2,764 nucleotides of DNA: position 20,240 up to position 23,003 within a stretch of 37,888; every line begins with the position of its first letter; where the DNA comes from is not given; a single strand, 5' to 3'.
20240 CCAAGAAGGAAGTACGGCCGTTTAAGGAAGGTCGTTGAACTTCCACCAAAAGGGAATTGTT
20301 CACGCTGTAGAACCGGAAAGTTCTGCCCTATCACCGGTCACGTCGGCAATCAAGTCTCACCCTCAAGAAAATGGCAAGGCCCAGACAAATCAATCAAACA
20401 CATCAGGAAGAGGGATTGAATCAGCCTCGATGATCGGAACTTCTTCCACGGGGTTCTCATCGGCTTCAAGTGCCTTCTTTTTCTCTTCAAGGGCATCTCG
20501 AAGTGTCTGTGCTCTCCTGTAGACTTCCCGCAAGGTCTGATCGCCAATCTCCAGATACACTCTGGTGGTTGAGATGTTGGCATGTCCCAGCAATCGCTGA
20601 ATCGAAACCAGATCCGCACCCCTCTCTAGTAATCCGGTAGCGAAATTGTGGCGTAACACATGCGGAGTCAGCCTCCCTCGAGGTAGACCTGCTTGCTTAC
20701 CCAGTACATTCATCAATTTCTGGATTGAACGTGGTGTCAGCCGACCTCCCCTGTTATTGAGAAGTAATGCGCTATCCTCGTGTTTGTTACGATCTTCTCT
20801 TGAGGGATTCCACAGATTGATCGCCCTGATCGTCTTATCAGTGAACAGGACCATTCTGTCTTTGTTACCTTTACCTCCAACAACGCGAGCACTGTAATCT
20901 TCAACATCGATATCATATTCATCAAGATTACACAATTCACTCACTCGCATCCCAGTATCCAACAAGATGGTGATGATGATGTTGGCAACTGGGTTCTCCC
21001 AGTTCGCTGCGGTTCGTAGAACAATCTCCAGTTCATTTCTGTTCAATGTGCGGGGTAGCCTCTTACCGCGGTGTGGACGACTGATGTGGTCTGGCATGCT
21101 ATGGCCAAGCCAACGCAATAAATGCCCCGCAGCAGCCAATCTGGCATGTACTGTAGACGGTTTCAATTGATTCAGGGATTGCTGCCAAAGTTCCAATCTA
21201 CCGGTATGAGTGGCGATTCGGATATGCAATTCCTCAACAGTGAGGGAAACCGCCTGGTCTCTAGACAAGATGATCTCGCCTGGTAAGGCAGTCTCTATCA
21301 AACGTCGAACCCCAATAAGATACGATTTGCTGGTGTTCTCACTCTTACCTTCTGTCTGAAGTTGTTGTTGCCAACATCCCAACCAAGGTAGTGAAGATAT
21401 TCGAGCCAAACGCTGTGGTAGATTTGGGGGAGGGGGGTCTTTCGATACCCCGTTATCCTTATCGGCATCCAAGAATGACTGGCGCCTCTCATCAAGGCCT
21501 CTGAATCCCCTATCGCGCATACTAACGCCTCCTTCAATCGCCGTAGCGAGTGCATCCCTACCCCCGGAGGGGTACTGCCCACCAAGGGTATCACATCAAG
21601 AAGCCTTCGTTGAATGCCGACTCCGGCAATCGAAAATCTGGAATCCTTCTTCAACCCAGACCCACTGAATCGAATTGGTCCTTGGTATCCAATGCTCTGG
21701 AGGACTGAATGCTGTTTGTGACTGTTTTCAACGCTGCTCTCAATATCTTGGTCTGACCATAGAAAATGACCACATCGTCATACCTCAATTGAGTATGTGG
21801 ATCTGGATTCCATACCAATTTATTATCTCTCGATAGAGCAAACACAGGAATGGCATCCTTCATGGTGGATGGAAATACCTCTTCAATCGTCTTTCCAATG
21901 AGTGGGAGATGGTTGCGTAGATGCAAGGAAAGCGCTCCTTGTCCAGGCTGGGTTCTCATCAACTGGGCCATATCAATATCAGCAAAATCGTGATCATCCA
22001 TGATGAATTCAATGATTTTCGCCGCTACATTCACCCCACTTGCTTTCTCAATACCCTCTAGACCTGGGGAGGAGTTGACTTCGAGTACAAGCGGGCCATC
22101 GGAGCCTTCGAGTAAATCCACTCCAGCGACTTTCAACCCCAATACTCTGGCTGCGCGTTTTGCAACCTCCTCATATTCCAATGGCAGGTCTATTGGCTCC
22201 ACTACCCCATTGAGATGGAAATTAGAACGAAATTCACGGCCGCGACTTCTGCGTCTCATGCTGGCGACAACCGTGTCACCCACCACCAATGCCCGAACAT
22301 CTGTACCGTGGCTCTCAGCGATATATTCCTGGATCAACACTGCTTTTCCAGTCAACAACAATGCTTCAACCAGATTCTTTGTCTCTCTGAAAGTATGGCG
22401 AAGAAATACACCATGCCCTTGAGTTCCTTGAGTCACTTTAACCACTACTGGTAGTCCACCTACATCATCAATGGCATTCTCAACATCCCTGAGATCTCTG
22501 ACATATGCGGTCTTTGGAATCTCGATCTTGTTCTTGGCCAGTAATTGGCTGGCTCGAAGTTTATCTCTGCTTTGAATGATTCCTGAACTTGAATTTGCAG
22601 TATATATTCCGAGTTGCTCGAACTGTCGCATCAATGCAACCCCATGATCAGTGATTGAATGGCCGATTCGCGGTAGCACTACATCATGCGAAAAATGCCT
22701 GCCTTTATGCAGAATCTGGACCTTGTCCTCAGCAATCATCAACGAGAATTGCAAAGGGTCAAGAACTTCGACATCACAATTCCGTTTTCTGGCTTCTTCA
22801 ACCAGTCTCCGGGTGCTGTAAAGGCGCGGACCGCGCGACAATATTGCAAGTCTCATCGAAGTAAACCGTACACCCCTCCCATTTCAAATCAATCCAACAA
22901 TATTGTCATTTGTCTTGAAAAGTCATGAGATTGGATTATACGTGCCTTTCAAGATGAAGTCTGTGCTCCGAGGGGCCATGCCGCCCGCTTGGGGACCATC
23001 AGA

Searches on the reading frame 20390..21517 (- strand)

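Call 63: search_protein_families(library=pfam, proteins=[window:20390-21517:-], max_evalue=0.0001)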
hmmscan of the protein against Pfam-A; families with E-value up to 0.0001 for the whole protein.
window:20390-21517:- (375 aa): 1 family
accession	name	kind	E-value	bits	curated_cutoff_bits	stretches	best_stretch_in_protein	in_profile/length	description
PF00589.27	Phage_integrase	-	5.7e-36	124.3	27.1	1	160-324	5-168/172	Phage integrase family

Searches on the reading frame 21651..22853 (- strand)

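Call 63: search_protein_families(library=pfam, proteins=[window:21651-22853:-], max_evalue=0.0001)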
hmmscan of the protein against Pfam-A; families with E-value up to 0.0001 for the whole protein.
window:21651-22853:- (400 aa): 6 families
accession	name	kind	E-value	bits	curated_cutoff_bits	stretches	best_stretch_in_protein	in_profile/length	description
PF08443.16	RimK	-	4.4e-57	193.2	21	1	96-284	2-188/188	RimK-like ATP-grasp domain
PF18030.7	Rimk_N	-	9.4e-28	96.8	26.4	1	1-92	2-94/94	RimK PreATP-grasp domain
PF02955.21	GSH-S_ATP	-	5.8e-13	49.1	23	1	112-266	12-168/175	Prokaryotic glutathione synthetase, ATP-grasp domain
PF02655.19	ATP-grasp_3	-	1.8e-09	38.3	23.2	1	97-261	3-155/160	ATP-grasp domain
PF14397.11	ATPgrasp_ST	-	3.7e-08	33.4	31.4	0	229-273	220-266/278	Sugar-transfer associated ATP-grasp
PF02080.26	TrkA_C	-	3e-06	27.5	27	1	316-376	10-68/71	TrkA-C domain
